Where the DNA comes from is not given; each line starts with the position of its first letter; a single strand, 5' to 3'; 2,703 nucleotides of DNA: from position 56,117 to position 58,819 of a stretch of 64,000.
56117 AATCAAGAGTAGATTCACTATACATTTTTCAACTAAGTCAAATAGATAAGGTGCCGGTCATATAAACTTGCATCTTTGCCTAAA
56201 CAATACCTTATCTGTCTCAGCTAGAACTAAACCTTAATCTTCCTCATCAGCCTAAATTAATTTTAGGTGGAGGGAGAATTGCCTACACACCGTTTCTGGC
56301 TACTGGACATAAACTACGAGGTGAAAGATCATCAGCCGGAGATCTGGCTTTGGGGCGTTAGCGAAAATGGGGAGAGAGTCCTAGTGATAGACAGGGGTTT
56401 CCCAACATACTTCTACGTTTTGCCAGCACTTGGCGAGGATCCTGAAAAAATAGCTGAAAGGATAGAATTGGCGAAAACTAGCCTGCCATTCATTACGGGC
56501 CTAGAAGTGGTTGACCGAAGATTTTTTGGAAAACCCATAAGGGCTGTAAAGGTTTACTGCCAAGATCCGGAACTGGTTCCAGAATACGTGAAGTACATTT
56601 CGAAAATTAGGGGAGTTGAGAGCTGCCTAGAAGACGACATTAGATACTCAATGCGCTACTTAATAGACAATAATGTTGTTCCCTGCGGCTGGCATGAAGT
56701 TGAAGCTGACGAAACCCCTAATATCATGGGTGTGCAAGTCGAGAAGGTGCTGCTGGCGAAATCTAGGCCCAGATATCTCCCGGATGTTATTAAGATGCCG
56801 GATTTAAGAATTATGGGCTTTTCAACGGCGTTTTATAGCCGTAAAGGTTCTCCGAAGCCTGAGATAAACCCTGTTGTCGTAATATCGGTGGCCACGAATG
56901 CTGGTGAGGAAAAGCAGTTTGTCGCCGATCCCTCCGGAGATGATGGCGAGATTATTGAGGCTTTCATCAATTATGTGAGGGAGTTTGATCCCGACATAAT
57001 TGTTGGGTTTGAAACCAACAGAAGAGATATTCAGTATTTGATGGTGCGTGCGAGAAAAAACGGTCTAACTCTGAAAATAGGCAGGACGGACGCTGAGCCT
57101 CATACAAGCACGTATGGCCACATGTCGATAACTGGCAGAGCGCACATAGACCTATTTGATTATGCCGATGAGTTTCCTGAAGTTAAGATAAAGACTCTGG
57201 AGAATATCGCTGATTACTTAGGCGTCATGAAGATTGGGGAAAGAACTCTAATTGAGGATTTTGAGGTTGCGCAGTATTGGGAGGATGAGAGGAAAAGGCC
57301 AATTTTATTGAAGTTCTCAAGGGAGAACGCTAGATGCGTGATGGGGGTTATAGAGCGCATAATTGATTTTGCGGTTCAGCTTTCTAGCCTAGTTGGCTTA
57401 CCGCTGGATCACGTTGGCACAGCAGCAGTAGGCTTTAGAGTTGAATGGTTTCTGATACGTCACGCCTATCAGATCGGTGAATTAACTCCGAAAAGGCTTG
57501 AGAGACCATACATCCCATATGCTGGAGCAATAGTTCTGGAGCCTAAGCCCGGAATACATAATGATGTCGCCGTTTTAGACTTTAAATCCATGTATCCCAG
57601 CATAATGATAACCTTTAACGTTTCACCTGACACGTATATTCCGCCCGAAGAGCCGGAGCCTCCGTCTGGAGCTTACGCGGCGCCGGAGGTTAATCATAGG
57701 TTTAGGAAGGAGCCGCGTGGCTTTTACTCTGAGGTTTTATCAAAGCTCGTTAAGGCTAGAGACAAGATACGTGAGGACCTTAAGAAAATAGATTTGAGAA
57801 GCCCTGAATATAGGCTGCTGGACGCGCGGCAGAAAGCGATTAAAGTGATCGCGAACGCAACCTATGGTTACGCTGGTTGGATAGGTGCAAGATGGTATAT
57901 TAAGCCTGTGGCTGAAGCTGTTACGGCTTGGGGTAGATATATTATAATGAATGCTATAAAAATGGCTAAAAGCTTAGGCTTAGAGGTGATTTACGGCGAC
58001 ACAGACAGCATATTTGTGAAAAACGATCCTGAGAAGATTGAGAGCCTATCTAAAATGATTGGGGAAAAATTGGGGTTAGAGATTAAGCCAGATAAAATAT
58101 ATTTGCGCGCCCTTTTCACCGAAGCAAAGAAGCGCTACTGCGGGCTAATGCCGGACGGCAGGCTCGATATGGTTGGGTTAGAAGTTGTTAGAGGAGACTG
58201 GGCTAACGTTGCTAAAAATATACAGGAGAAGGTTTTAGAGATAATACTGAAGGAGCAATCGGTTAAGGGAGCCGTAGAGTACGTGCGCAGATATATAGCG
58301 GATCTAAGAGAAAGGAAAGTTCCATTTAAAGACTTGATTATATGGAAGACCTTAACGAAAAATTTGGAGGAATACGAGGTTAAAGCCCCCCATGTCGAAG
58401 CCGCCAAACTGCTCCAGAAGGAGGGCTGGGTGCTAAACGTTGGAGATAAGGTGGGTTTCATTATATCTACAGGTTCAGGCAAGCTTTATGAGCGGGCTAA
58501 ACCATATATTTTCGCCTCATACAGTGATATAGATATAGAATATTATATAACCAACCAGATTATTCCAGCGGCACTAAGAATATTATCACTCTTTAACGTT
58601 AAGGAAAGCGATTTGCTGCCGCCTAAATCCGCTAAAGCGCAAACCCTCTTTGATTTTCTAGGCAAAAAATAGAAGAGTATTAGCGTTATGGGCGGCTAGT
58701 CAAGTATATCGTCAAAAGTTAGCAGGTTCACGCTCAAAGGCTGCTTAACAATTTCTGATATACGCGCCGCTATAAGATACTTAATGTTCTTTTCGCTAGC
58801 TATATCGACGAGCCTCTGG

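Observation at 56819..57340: Family-B DNA polymerase with intact polymerase motifs but substituted Exo I and Exo III catalytic residues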

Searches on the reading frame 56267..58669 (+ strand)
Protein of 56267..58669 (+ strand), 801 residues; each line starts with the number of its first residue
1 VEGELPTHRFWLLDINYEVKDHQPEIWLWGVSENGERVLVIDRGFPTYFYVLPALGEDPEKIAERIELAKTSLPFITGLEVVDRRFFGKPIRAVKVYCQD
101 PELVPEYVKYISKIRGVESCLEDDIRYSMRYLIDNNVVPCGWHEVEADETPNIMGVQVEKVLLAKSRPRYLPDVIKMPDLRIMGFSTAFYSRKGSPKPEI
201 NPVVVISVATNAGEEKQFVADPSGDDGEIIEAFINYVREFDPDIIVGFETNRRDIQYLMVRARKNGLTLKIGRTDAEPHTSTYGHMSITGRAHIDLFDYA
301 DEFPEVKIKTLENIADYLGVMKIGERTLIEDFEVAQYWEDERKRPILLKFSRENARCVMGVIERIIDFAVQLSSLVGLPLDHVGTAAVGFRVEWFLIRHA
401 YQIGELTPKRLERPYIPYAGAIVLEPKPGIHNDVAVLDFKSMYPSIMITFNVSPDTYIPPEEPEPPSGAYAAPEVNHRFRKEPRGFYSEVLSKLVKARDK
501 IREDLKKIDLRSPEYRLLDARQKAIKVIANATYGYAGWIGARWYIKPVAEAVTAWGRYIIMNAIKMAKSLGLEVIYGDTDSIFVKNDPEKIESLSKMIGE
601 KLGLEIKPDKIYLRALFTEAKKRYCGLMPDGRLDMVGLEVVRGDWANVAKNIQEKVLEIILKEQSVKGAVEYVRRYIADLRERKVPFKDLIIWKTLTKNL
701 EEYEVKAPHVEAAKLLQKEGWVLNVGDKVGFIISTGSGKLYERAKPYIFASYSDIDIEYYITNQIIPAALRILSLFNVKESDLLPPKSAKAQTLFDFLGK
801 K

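Call 3: search_solved_structures(query=window:56267-58669:+, show_alignments=3)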
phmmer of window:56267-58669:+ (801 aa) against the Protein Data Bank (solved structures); distinct sequences matched with E-value up to 0.001: 134 (the best 60 are shown).
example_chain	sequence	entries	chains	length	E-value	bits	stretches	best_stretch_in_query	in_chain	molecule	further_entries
5mdn_A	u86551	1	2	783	9.1e-238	794.4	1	9-799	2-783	DNA polymerase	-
4k8z_A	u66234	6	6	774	4.4e-109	368.8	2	181-788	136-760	DNA polymerase | DNA polymerase,DNA polymerase,DNA polymerase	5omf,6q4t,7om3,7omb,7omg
2jgu_A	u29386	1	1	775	5.3e-109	368.5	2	225-788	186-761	DNA POLYMERASE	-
1wns_A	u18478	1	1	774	6e-109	368.3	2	221-788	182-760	DNA POLYMERASE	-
1wn7_A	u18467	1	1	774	8.6e-109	367.8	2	221-788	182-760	Family B DNA Polymerase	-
3a2f_A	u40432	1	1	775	1.5e-108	367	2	224-788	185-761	DNA polymerase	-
6wya_A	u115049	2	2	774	3.5e-108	365.8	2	221-788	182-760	DNA polymerase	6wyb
5vu5_A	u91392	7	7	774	7.5e-108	364.7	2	181-788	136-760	DNA polymerase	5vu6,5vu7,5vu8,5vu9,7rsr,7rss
7rsu_A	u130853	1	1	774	1e-107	364.2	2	181-788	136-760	DNA polymerase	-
7tqw_A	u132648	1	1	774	1.4e-107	363.7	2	221-788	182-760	DNA polymerase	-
4ahc_A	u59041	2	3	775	1.7e-107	363.5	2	223-788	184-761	DNA POLYMERASE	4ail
9oat_A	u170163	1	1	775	1.8e-107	363.4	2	221-788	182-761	5-270, TNA polymerase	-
5h12_A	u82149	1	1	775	2.9e-107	362.7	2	225-788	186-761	Deep Vent DNA Polymerase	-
1qht_A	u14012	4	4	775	3.2e-107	362.6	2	222-788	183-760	PROTEIN (DNA POLYMERASE) | DNA polymerase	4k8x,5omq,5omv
1tgo_A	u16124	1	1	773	5.1e-107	361.9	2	221-788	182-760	PROTEIN (THERMOSTABLE B DNA POLYMERASE)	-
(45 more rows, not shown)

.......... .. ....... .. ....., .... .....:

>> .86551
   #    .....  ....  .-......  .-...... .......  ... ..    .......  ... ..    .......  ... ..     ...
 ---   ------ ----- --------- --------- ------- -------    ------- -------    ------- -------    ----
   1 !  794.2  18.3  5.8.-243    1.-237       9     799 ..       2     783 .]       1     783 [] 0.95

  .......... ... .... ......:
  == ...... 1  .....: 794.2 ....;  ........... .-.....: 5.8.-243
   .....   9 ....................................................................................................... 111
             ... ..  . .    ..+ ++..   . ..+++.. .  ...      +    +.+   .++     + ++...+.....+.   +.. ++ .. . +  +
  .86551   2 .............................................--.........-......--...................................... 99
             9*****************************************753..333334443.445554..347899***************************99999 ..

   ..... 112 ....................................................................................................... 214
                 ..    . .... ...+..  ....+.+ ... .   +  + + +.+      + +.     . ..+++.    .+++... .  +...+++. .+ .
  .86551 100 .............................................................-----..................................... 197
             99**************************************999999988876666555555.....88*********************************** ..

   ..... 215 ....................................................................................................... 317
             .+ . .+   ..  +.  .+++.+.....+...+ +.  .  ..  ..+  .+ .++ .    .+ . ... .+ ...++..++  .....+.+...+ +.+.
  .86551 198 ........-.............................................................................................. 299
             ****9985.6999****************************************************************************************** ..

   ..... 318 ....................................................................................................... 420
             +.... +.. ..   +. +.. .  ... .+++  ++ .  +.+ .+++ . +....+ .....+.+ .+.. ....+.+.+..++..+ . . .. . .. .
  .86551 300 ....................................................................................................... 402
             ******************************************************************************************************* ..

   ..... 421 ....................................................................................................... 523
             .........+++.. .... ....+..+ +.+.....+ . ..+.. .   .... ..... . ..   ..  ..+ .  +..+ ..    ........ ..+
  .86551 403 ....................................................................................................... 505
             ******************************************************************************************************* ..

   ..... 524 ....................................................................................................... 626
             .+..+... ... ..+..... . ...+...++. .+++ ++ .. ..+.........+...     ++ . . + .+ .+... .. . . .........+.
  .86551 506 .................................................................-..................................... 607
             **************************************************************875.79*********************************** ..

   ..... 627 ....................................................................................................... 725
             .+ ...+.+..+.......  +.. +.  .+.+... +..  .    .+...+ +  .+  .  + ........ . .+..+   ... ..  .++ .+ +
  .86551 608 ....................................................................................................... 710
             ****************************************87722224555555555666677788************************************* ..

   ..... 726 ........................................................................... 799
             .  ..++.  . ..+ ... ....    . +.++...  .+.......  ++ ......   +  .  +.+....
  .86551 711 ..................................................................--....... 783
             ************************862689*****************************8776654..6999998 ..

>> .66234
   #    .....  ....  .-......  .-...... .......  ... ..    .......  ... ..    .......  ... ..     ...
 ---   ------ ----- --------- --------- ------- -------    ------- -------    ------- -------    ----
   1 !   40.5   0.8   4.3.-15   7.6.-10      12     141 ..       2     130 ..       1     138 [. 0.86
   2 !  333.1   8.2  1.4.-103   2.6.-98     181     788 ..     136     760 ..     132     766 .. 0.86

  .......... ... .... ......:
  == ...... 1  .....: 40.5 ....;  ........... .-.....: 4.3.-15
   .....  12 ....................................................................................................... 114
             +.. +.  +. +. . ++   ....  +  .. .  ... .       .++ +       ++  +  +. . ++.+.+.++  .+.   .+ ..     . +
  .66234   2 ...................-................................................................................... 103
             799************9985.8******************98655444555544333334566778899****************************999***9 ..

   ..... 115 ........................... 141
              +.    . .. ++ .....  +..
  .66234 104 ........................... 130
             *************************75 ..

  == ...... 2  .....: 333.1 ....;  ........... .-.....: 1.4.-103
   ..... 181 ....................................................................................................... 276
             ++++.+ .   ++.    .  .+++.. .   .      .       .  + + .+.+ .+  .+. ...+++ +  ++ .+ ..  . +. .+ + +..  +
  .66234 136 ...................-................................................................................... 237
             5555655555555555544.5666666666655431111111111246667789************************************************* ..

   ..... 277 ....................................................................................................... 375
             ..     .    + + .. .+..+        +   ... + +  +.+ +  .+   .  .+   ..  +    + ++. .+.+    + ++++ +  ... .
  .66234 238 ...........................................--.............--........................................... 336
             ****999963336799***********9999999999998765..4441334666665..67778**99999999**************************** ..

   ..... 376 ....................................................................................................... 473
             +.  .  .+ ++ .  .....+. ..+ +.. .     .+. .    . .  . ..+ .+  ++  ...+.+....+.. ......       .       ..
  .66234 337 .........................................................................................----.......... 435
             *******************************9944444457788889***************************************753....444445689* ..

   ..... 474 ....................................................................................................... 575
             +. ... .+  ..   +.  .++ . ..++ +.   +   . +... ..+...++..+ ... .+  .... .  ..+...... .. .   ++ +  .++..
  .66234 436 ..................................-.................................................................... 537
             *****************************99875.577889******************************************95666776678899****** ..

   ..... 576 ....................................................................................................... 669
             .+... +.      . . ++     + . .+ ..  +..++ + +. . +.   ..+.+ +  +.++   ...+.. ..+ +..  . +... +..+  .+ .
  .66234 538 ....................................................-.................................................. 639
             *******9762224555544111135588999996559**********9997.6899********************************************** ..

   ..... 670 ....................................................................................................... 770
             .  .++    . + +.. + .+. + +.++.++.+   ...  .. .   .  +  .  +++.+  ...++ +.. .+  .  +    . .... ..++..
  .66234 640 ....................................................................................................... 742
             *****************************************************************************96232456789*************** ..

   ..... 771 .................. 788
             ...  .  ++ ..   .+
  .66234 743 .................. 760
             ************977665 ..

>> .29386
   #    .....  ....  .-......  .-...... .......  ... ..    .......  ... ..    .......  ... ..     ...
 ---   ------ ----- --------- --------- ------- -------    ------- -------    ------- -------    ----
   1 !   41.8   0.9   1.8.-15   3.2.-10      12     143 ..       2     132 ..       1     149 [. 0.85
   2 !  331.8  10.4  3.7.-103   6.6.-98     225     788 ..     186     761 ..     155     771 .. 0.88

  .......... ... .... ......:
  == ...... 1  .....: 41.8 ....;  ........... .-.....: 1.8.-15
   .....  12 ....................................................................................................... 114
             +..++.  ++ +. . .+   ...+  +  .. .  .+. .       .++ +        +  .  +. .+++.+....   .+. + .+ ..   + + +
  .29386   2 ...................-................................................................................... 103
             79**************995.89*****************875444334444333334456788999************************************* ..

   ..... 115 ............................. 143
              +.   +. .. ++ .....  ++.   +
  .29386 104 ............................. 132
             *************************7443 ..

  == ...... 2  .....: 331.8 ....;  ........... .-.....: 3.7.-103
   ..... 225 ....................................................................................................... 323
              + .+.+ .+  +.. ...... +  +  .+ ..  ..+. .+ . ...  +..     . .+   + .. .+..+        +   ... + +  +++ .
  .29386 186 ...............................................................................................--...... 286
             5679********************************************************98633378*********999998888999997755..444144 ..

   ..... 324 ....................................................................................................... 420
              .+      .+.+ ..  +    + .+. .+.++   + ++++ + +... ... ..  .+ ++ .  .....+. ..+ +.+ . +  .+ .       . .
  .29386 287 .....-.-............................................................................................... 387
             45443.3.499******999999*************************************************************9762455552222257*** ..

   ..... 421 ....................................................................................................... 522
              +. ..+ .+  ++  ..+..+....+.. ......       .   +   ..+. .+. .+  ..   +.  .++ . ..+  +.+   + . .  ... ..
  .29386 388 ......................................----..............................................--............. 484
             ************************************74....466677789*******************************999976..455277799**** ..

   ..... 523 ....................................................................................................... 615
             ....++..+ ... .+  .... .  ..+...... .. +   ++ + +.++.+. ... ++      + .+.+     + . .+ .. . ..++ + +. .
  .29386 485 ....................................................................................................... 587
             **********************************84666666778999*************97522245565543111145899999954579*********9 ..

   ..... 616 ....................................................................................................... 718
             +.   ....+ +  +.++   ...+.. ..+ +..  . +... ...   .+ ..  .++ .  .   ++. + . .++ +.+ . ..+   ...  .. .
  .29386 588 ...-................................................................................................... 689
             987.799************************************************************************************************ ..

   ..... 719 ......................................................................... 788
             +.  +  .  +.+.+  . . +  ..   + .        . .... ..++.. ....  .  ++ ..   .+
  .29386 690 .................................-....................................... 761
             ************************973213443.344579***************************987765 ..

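Call 4: search_protein_families(library=pfam, proteins=[window:56267-58669:+])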
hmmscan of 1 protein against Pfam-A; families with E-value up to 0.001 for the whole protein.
window:56267-58669:+ (801 aa): 3 families
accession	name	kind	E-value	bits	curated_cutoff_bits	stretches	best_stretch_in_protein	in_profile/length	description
PF00136.26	DNA_pol_B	-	3e-69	234.4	23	1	389-774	12-451/453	DNA polymerase family B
PF03104.25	DNA_pol_B_exo1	-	7.2e-22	78.4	23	1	122-303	5-231/242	DNA polymerase family B, exonuclease domain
PF10108.15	DNA_pol_B_exo2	-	6.6e-05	23.1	24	1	203-320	11-132/213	Predicted 3'-5' exonuclease related to the exonuclease domain of PolB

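Call 5: search_protein_families(library=ncbifam, proteins=[window:56267-58669:+])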
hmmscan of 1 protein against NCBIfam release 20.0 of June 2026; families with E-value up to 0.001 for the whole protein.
window:56267-58669:+ (801 aa): 9 families
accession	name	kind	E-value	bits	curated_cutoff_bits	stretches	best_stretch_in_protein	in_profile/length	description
NF004421.0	PRK05762.1-2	equivalog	1.1e-76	258.8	570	2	21-606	20-584/795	DNA polymerase II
TIGR00592.1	pol2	superfamily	3.5e-74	250.5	239.95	1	417-773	799-1175/1176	DNA polymerase (pol2)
NF004417.0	PRK05761.1-3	equivalog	2.4e-70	237.6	780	1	418-762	485-831/858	DNA-directed DNA polymerase I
NF004419.0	PRK05761.1-5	equivalog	6.1e-67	226.3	1285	1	418-784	552-921/932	DNA-directed DNA polymerase I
NF004422.0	PRK05762.1-4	equivalog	4.1e-51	174.3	1103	2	94-604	81-575/789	DNA polymerase II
NF004415.0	PRK05761.1-1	equivalog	3.6e-48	164.1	1289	1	418-783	494-864/883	DNA-directed DNA polymerase I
NF004420.0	PRK05762.1-1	equivalog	2.9e-42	145.3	1435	2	94-602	79-569/783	DNA polymerase II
NF004416.0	PRK05761.1-2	equivalog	1.4e-36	126.2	516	1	417-761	317-635/665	type B DNA-directed DNA polymerase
NF004418.0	PRK05761.1-4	subfamily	9.5e-33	113.4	692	1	420-783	325-700/717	type B DNA-directed DNA polymerase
